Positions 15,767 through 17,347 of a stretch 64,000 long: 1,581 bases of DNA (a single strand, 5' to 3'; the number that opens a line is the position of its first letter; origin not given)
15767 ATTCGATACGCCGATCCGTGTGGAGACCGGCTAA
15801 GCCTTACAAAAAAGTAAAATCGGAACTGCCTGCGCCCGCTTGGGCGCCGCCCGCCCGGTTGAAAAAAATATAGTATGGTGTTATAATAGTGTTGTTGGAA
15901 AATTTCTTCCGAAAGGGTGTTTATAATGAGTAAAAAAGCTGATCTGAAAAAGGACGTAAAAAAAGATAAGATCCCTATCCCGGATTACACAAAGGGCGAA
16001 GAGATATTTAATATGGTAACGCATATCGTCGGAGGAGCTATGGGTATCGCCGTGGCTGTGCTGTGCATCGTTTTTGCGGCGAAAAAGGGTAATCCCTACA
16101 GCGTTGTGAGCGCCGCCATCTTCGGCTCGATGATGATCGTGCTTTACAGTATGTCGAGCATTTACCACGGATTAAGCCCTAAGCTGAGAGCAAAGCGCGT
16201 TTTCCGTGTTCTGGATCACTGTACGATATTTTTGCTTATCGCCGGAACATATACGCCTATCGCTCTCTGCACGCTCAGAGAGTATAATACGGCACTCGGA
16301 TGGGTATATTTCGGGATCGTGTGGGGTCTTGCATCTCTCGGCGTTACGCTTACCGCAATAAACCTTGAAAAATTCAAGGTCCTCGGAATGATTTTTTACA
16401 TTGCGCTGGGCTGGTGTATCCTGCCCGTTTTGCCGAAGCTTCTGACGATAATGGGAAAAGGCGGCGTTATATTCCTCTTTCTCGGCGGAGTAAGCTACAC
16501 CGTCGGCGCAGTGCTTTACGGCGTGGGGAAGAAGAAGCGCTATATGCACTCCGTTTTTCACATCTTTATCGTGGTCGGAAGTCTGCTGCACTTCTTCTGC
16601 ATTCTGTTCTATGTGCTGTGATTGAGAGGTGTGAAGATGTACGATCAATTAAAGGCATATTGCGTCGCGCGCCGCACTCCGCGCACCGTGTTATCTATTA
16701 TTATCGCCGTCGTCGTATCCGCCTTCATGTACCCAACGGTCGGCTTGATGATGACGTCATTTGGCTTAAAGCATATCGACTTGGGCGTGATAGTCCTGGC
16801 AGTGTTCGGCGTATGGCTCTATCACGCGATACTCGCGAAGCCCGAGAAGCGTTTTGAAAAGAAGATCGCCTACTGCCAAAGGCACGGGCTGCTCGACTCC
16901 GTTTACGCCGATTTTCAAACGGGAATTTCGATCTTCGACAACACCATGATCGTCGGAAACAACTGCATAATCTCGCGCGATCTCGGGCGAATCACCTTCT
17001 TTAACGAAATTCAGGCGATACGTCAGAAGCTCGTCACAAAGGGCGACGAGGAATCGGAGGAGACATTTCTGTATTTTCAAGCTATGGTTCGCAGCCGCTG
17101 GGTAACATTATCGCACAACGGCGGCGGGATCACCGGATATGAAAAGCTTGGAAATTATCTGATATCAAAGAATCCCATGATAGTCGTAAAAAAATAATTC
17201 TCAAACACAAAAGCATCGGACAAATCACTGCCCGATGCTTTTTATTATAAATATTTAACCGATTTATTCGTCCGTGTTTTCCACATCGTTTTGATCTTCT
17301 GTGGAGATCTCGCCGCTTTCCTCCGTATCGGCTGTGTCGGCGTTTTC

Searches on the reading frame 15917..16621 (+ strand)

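Call 3: search_protein_families(library=pfam, proteins=[window:15917-16621:+], max_evalue=1)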
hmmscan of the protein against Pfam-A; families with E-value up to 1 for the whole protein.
window:15917-16621:+ (234 aa): 2 families
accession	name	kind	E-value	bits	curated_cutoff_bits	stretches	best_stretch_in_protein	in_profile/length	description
PF03006.26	HlyIII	-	9.5e-42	143.6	26.2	1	27-226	4-224/224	Haemolysin-III related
PF04632.18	FUSC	-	0.22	10.5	30.9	1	33-79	367-413/660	Fusaric acid resistance protein family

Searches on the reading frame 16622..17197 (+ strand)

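Call 3: search_protein_families(library=pfam, proteins=[window:16622-17197:+], max_evalue=1)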
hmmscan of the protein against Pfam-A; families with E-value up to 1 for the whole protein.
window:16622-17197:+ (191 aa): 1 family
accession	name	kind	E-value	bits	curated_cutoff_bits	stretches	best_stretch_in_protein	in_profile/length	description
PF04246.17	RseC_MucC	-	0.23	11.8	24.4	1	28-84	64-124/130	Positive regulator of sigma(E), RseC/MucC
